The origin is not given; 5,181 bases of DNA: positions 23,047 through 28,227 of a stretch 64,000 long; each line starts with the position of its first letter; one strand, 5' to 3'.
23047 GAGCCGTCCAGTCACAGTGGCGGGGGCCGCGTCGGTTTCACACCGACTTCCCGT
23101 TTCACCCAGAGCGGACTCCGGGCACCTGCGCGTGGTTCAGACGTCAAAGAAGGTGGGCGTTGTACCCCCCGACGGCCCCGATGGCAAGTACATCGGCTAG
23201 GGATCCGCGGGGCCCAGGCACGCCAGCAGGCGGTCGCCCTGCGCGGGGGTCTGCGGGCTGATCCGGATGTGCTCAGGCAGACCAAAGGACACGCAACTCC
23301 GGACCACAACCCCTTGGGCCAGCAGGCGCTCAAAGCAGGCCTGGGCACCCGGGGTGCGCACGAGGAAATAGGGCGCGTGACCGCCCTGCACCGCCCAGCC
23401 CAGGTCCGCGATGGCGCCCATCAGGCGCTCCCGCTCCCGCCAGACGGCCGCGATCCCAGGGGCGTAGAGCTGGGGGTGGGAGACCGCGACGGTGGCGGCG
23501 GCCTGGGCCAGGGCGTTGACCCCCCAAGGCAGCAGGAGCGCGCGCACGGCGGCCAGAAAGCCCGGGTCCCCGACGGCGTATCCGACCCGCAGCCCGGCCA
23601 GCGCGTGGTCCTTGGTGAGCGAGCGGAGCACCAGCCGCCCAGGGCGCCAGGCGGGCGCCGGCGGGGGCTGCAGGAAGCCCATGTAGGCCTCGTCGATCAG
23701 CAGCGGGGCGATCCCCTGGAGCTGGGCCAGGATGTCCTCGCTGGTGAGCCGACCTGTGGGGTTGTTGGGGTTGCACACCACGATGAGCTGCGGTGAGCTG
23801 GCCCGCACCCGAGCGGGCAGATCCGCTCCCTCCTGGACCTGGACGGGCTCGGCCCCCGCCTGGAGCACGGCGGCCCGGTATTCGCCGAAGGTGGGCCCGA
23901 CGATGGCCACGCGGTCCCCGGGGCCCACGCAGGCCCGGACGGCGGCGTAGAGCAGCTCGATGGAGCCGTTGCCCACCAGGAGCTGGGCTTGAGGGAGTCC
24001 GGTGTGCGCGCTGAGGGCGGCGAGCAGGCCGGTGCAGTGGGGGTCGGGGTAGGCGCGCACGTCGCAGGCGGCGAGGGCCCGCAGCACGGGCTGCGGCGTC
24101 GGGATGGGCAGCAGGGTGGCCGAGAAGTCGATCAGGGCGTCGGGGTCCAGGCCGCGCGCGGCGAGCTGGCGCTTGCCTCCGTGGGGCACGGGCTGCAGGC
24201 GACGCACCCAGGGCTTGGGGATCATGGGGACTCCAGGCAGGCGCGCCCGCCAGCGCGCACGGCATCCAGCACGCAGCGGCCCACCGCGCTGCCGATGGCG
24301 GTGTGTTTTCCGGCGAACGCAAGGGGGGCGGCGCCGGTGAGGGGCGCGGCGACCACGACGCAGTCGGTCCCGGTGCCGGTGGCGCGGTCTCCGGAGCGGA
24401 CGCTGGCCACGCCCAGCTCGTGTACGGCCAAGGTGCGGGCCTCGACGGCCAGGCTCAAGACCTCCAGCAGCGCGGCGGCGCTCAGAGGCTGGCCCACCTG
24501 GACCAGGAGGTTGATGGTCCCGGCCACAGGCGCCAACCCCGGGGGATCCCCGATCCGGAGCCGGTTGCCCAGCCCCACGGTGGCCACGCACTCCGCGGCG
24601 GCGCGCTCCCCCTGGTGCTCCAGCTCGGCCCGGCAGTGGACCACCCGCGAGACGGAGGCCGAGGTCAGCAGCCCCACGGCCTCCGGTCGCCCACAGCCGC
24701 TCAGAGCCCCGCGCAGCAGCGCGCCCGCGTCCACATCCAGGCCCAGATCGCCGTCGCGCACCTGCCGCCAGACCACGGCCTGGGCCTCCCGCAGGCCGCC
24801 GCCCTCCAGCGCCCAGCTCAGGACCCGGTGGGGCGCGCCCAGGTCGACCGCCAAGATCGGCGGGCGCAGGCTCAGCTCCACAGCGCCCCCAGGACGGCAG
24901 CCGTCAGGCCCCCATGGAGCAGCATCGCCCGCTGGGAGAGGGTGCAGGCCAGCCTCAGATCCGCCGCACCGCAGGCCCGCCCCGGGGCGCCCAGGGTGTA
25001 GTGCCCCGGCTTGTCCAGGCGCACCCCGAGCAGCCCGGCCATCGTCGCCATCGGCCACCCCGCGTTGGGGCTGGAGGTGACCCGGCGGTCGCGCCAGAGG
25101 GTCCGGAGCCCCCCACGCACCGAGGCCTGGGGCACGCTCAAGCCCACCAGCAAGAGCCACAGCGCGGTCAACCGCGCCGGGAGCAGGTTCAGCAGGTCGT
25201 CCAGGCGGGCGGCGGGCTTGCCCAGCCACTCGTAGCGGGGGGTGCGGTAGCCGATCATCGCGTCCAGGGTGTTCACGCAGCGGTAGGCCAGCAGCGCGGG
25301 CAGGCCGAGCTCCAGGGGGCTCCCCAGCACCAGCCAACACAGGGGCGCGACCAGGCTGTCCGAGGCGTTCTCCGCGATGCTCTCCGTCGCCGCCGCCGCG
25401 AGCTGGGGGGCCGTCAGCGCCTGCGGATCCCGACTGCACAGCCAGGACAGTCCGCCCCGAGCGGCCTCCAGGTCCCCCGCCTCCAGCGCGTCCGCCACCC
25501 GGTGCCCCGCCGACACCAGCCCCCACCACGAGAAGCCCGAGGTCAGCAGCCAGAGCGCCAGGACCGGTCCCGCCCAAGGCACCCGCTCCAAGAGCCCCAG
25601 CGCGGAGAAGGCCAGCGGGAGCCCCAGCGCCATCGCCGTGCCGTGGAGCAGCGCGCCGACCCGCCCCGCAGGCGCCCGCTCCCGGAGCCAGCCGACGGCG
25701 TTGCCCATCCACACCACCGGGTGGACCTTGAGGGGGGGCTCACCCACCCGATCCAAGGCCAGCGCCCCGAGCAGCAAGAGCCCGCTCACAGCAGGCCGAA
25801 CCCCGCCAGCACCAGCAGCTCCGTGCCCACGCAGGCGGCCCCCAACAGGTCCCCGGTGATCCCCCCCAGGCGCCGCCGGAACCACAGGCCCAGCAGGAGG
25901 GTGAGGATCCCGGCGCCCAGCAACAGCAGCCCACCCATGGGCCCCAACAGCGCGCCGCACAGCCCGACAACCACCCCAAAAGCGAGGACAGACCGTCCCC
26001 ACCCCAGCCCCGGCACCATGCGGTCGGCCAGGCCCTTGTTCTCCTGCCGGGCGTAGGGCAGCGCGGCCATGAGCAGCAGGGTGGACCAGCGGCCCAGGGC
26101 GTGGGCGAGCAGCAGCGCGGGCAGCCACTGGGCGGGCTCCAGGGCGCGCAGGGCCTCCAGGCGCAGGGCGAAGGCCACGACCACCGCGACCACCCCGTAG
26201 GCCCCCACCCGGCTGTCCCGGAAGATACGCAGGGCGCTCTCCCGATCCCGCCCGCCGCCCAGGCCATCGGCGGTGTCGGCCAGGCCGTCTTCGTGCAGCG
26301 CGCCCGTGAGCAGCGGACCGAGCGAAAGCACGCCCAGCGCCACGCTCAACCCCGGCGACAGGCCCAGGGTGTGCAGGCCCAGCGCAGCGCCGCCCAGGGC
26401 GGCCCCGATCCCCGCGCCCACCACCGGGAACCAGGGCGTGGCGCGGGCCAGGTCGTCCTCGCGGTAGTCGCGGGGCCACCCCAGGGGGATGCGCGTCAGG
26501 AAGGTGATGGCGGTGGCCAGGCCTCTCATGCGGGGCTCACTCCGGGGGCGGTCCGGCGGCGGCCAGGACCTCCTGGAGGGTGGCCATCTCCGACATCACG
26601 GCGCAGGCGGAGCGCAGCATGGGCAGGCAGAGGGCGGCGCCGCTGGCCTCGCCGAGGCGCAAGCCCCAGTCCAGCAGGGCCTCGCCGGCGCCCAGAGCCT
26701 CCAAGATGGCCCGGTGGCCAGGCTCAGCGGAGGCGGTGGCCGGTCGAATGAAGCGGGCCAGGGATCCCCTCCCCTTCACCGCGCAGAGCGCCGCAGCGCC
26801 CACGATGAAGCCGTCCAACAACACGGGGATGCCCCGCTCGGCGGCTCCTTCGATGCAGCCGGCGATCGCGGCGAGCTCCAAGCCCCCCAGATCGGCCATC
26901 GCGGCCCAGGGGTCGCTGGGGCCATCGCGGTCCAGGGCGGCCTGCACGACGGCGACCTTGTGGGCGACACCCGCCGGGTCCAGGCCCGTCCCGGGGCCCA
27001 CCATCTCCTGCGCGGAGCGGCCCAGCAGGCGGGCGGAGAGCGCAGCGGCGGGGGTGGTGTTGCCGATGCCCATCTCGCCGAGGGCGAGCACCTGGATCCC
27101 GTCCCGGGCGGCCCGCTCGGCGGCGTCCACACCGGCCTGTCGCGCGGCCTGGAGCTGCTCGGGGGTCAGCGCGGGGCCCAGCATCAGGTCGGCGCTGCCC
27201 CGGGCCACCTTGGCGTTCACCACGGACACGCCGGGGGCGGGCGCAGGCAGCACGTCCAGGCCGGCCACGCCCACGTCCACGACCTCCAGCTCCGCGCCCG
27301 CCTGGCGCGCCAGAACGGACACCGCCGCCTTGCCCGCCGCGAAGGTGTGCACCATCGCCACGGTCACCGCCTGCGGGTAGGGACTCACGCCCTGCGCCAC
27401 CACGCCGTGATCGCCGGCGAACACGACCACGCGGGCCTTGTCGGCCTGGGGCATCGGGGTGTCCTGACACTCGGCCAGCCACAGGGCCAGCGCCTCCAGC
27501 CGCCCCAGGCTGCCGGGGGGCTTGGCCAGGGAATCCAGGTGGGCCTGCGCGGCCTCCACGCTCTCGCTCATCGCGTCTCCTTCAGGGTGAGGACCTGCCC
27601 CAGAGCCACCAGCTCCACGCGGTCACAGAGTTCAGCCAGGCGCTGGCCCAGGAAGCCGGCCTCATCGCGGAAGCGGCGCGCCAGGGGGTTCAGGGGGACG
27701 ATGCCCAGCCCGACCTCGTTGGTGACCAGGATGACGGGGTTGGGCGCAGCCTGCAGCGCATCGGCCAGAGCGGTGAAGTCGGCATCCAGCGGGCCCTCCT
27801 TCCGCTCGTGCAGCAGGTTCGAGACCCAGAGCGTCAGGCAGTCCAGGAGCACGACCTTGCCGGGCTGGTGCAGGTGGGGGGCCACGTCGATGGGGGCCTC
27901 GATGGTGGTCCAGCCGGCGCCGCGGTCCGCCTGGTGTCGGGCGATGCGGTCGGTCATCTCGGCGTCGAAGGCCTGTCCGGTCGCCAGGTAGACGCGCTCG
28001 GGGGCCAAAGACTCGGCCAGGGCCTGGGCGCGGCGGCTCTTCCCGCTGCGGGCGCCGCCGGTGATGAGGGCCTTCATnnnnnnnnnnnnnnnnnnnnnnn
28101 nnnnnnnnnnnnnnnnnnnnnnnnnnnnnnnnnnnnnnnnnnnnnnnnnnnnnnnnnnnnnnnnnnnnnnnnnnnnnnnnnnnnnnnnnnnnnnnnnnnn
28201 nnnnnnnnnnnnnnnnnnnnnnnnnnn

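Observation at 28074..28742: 2H phosphoesterase (LigT/CPDase-like) gene embedded in a tightly coupled cobalamin operon that lacks CobC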

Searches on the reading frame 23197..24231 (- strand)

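Call 8: search_protein_families(library=pfam, proteins=[window:23197-24231:-], max_evalue=0.1)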
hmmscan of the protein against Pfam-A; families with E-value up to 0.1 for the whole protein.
window:23197-24231:- (344 aa): 1 family
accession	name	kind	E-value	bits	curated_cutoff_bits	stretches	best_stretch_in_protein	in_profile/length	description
PF00155.27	Aminotran_1_2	-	3.6e-37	128.8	19.7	1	52-336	29-358/361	Aminotransferase class I and II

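Call 9: search_protein_families(library=ncbifam, proteins=[window:23197-24231:-], max_evalue=0.1)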
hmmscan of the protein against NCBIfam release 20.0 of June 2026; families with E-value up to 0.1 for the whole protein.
window:23197-24231:- (344 aa): 61 families (the best 25 are shown)
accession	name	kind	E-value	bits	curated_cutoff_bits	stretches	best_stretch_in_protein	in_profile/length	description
TIGR01140.1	L_thr_O3P_dcar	equivalog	1.4e-71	241.3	290.55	1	17-339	1-330/331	threonine-phosphate decarboxylase CobD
TIGR01141.1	hisC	equivalog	4.8e-55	186.8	276.55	1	33-339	22-346/349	histidinol-phosphate transaminase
NF002878.0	PRK03321.1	subfamily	3.1e-44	151.1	374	1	42-338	36-344/352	histidinol-phosphate transaminase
NF003496.0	PRK05166.1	equivalog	1.4e-40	139.3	540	1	55-339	62-366/373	histidinol-phosphate transaminase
NF005915.1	PRK07908.1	equivalog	3.8e-39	135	360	1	32-339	13-331/332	Rv2231c family histidinol phosphate aminotransferase CobC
NF053748.1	bifunc_CobBC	exception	3.9e-36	124.7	950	1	31-338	480-795/797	bifunctional hydrogenobyrinic acid a,c-diamide synthase/histidinol phosphate aminotransferase CobBC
NF002877.0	PRK03317.1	equivalog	5e-35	121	409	1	54-338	60-362/374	histidinol-phosphate transaminase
NF002726.0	PRK02610.1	equivalog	6.7e-28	97.7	391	1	60-337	62-363/374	histidinol-phosphate transaminase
NF006014.0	PRK08153.1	equivalog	5.1e-26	91.4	510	1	54-337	58-358/370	pyridoxal phosphate-dependent aminotransferase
NF006580.0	PRK09105.1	subfamily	5.1e-26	91.4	444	1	61-325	78-353/375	pyridoxal phosphate-dependent aminotransferase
NF006225.0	PRK08354.1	equivalog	5.7e-25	88.4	288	1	27-339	10-312/318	putative aminotransferase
NF041364.1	GntC_guanitoxin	equivalog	3.3e-24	85.4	415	1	80-325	60-338/356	guanitoxin biosynthesis PLP-dependent (S)-gamma-hydroxy-L-arginine cyclodehydratase GntC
NF051461.1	pyoverd_PtaA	equivalog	1.9e-22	79.5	500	1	59-329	64-346/359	pyoverdine biosynthesis transaminase PtaA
NF005021.0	PRK06425.1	equivalog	8.2e-17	61.3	353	1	61-312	37-298/335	histidinol-phosphate aminotransferase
NF005855.0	PRK07777.1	equivalog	2.5e-15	56.7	553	1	80-292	88-324/391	pyridoxal phosphate-dependent aminotransferase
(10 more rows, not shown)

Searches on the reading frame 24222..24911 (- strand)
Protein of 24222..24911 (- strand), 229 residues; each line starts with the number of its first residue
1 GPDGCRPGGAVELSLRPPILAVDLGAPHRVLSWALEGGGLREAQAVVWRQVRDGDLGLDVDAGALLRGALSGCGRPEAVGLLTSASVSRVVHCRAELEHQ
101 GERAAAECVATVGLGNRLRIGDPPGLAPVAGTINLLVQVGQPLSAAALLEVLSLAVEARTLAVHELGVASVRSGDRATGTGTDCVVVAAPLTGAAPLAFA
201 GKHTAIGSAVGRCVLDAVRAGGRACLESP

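Call 8: search_protein_families(library=pfam, proteins=[window:24222-24911:-], max_evalue=0.1)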
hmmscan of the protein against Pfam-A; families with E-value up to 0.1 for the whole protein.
window:24222-24911:- (229 aa): 1 family
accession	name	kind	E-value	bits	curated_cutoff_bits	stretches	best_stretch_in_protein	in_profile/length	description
PF01955.23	CbiZ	-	1.9e-48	165.4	27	1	24-218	2-191/191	Adenosylcobinamide amidohydrolase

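Call 9: search_protein_families(library=ncbifam, proteins=[window:24222-24911:-], max_evalue=0.1)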
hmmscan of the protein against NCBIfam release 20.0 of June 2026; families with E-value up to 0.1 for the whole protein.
window:24222-24911:- (229 aa): 1 family
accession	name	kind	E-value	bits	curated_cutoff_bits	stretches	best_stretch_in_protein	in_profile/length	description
NF038002.1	bifunc_CbiS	equivalog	3.9e-30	105.4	250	1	21-222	4-192/335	bifunctional adenosylcobinamide hydrolase/alpha-ribazole phosphatase CbiS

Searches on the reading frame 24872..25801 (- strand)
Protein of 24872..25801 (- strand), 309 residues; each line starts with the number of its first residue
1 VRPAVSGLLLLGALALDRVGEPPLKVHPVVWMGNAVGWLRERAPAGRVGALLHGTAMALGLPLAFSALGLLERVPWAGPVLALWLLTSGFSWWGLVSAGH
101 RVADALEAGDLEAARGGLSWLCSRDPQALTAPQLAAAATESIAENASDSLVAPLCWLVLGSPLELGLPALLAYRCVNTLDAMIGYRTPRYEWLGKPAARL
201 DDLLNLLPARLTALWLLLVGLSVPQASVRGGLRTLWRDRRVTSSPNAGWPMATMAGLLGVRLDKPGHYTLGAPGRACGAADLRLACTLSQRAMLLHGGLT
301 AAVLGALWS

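Call 8: search_protein_families(library=pfam, proteins=[window:24872-25801:-], max_evalue=0.1)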
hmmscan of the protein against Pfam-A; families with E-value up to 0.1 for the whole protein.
window:24872-25801:- (309 aa): 1 family
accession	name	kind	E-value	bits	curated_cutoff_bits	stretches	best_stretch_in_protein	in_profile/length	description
PF03186.18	CobD_Cbib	-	6.8e-79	265.5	34.4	1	10-272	1-256/282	CobD/Cbib protein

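Call 9: search_protein_families(library=ncbifam, proteins=[window:24872-25801:-], max_evalue=0.1)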
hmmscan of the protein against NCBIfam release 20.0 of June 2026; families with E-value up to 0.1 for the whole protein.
window:24872-25801:- (309 aa): 5 families
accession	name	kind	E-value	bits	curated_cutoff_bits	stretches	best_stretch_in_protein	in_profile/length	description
NF002281.0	PRK01209.2-5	equivalog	1e-62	212.3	273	1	9-295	7-294/311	cobalamin biosynthesis protein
TIGR00380.1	cobal_cbiB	equivalog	4.1e-59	200.3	165.9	1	8-273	5-270/305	adenosylcobinamide-phosphate synthase CbiB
NF002276.0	PRK01209.1-4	equivalog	1.3e-56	192.5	381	1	10-302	14-309/322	cobalamin biosynthesis protein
NF006476.0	PRK08878.1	equivalog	1.9e-09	37.2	322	1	8-265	15-264/317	cobalamin biosynthesis family protein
NF005792.0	PRK07630.1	equivalog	1.2e-06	27.7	291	1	86-266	87-256/312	CobD/CbiB family protein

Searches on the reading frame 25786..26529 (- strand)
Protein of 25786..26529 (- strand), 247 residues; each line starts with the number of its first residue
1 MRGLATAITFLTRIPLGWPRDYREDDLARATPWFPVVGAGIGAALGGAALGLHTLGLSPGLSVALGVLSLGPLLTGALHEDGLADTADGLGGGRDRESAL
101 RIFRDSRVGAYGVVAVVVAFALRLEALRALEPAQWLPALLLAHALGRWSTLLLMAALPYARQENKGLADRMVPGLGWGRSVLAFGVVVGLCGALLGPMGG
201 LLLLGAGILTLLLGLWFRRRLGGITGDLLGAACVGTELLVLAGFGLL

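Call 8: search_protein_families(library=pfam, proteins=[window:25786-26529:-], max_evalue=0.1)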
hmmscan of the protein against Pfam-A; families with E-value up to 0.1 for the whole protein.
window:25786-26529:- (247 aa): 1 family
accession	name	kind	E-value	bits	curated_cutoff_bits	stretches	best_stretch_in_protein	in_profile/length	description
PF02654.20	CobS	-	1.1e-49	169.8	23.2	1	7-241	1-206/207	Cobalamin-5-phosphate synthase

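Call 9: search_protein_families(library=ncbifam, proteins=[window:25786-26529:-], max_evalue=0.1)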
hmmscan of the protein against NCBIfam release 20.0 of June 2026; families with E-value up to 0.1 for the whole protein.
window:25786-26529:- (247 aa): 6 families
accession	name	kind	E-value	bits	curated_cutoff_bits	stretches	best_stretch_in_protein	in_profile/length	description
NF001277.0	PRK00235.1-3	equivalog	1.2e-49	169.3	273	1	4-241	8-246/255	adenosylcobinamide-GDP ribazoletransferase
NF001278.0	PRK00235.1-5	equivalog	7.2e-37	127.3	252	1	1-245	2-242/246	adenosylcobinamide-GDP ribazoletransferase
NF001276.0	PRK00235.1-2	equivalog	1.1e-36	126.6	322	1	4-244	10-256/260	adenosylcobinamide-GDP ribazoletransferase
TIGR00317.1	cobS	equivalog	3.3e-31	109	110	1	4-243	5-240/241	adenosylcobinamide-GDP ribazoletransferase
NF001279.0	PRK00235.2-1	equivalog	6.9e-23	81.5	282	1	1-233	2-233/248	adenosylcobinamide-GDP ribazoletransferase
NF001282.0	PRK00235.2-4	equivalog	1.9e-11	43.8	342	1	2-164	23-183/286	adenosylcobinamide-GDP ribazoletransferase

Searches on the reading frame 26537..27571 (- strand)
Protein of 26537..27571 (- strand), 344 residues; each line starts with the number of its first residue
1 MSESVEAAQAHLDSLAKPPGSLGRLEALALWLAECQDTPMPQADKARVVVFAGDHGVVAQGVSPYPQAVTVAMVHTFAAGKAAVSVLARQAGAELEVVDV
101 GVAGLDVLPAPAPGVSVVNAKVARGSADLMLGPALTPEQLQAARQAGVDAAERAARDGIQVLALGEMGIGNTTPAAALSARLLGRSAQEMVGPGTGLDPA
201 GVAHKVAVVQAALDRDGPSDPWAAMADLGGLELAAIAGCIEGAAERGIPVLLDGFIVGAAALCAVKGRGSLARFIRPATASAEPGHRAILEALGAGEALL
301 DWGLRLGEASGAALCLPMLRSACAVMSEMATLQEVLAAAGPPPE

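Call 8: search_protein_families(library=pfam, proteins=[window:26537-27571:-], max_evalue=0.1)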
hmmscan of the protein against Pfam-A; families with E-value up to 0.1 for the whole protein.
window:26537-27571:- (344 aa): 1 family
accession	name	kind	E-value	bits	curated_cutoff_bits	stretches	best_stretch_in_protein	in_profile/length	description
PF02277.22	DBI_PRT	-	6.4e-117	390.9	22.6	1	4-334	8-326/329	Phosphoribosyltransferase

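Call 9: search_protein_families(library=ncbifam, proteins=[window:26537-27571:-], max_evalue=0.1)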
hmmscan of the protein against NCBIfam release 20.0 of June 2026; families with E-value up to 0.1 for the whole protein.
window:26537-27571:- (344 aa): 3 families
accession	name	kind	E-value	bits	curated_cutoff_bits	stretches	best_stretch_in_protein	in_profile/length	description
TIGR03160.1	cobT_DBIPRT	equivalog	3.6e-113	378.2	319.3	1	3-334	4-331/334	nicotinate-nucleotide--dimethylbenzimidazole phosphoribosyltransferase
NF000996.0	PRK00105.1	subfamily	3.8e-113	378.3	306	1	5-334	19-343/350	nicotinate-nucleotide--dimethylbenzimidazole phosphoribosyltransferase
NF003374.0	PRK04447.1-7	equivalog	0.0023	17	522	1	160-266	144-247/349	hypothetical protein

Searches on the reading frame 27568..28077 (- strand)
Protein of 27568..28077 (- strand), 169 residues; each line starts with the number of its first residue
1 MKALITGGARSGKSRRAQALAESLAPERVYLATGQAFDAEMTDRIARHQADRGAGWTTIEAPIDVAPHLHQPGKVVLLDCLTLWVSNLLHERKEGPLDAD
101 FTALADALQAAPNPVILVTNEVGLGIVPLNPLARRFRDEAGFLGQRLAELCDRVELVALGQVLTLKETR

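Call 8: search_protein_families(library=pfam, proteins=[window:27568-28077:-], max_evalue=0.1)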
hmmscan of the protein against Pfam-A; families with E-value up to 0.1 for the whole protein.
window:27568-28077:- (169 aa): 3 families
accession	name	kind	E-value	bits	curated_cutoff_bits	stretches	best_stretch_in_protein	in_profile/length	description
PF02283.22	CobU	-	8.2e-58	195.1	27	1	4-164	2-167/168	Cobinamide kinase / cobinamide phosphate guanyltransferase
PF01583.26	APS_kinase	-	0.053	14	21.1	1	4-79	6-80/152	Adenylylsulphate kinase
PF13191.12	AAA_16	-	0.067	14.1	32.6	0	4-45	28-64/167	AAA ATPase domain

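Call 9: search_protein_families(library=ncbifam, proteins=[window:27568-28077:-], max_evalue=0.1)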
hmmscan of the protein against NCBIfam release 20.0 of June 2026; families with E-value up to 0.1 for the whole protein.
window:27568-28077:- (169 aa): 2 families
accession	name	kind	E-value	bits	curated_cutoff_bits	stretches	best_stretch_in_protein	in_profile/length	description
NF004469.0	PRK05800.1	equivalog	6.1e-58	195.3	161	1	2-167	4-171/173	bifunctional adenosylcobinamide kinase/adenosylcobinamide-phosphate guanylyltransferase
TIGR02574.1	stabl_TIGR02574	hypoth_equivalog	0.011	15.7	31.9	1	18-60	15-56/65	putative addiction module component, TIGR02574 family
